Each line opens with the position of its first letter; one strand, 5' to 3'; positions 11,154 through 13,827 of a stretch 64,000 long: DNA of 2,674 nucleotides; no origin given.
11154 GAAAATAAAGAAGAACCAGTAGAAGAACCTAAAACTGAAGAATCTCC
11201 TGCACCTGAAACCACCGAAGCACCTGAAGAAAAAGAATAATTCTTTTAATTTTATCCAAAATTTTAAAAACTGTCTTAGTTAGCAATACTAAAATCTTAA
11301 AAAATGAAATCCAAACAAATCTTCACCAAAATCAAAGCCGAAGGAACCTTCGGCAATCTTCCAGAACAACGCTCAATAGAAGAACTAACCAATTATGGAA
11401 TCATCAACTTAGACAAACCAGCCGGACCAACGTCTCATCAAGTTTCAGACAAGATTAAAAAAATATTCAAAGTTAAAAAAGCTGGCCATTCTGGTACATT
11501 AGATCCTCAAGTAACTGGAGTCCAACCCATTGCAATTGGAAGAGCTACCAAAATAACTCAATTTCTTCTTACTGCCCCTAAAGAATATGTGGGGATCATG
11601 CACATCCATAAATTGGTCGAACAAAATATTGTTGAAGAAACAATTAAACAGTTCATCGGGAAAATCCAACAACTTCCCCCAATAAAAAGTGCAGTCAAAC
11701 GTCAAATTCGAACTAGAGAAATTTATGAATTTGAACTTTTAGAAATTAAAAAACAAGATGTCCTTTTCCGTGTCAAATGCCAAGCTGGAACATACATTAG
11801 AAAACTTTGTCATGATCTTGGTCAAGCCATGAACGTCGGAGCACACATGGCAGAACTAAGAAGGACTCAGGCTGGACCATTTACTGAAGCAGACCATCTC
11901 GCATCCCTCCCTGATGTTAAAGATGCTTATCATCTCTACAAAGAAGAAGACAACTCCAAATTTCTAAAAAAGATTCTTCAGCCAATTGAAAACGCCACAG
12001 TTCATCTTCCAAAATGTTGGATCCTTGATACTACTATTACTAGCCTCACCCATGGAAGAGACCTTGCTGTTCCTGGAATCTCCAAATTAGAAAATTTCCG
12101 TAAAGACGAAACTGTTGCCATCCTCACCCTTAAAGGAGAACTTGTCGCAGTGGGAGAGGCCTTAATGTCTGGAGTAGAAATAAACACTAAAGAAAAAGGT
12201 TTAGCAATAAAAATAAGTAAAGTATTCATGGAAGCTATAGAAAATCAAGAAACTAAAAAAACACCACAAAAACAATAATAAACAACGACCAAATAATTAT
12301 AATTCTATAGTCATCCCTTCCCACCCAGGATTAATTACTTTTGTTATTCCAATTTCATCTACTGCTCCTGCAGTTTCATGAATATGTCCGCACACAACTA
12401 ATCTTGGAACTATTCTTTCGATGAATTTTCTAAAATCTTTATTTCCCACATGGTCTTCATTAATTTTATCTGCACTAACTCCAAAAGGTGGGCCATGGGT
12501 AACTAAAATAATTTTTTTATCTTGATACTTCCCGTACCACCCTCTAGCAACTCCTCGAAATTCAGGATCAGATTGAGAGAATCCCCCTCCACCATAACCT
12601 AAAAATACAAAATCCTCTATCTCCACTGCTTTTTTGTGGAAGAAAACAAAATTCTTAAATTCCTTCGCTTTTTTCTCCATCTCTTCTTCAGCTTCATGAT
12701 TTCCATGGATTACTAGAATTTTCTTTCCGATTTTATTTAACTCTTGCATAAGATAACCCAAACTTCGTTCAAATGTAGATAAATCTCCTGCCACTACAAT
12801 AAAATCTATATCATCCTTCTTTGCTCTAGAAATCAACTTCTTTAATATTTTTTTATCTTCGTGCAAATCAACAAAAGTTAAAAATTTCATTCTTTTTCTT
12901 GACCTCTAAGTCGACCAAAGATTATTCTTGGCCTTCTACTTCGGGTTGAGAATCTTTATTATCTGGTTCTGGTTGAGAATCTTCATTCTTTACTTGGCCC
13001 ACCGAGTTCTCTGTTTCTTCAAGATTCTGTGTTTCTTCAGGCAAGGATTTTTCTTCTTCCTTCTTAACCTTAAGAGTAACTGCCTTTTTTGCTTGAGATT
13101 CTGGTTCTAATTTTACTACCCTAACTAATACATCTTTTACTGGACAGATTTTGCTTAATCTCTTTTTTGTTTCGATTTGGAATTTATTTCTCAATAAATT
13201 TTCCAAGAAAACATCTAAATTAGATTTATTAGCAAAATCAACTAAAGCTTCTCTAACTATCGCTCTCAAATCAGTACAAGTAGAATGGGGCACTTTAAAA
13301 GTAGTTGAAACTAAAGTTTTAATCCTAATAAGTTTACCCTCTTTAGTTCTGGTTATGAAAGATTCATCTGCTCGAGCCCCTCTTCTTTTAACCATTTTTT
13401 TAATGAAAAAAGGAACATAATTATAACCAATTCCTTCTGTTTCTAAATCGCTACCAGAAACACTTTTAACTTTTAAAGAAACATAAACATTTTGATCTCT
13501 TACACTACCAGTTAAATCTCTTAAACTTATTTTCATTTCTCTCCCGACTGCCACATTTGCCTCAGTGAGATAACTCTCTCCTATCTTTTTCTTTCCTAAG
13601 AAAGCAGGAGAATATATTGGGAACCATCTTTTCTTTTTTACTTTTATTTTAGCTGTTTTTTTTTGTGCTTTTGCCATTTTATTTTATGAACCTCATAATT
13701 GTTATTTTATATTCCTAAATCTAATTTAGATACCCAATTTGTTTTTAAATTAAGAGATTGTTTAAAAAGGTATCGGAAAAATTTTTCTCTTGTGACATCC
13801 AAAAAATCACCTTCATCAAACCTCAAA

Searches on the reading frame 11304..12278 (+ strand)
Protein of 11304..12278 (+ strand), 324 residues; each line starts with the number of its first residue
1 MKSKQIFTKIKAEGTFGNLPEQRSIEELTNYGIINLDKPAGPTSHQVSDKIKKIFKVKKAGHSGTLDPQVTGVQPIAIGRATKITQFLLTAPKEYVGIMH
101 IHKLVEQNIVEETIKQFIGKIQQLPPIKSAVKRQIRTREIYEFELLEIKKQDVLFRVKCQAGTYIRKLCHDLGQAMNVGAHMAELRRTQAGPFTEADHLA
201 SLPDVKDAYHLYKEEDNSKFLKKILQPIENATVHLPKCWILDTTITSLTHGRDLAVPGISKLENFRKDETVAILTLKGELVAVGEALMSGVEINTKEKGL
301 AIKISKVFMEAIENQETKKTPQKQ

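Call 74: search_protein_families(library=pfam, proteins=[window:11304-12278:+], max_evalue=0.001)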
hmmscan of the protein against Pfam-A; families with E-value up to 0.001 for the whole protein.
window:11304-12278:+ (324 aa): 5 families
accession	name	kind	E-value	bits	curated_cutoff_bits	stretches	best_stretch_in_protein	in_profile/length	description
PF01509.24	TruB_N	-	6e-29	101.8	27.3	1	52-165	1-149/149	TruB family pseudouridylate synthase (N terminal domain)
PF16198.10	TruB_C_2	-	2.3e-22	79.4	29.3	1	166-231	1-64/66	tRNA pseudouridylate synthase B C-terminal domain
PF01472.26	PUA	-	4.4e-16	59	24.8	1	237-307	2-73/74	PUA domain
PF08068.17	DKCLD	-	1.4e-12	47.9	27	1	15-47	25-57/58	DKCLD (NUC011) domain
PF21238.2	Pus10_C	-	5.5e-08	33.1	27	1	69-171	100-205/232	Pus10, C-terminal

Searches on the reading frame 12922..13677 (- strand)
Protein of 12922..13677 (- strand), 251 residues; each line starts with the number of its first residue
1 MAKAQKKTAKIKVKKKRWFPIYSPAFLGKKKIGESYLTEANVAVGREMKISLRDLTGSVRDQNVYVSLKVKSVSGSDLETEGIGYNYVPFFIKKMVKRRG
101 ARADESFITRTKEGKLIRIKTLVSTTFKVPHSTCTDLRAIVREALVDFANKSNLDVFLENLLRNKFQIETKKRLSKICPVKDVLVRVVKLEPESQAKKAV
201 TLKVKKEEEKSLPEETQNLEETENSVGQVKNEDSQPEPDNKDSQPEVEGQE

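Call 75: search_protein_families(library=pfam, proteins=[window:12922-13677:-], max_evalue=0.001)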
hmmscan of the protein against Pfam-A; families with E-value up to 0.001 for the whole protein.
window:12922-13677:- (251 aa): 1 family
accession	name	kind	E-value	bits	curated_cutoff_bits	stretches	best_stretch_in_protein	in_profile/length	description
PF01015.23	Ribosomal_S3Ae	-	2.1e-34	119.2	29.3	1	5-190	2-187/191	Ribosomal S3Ae family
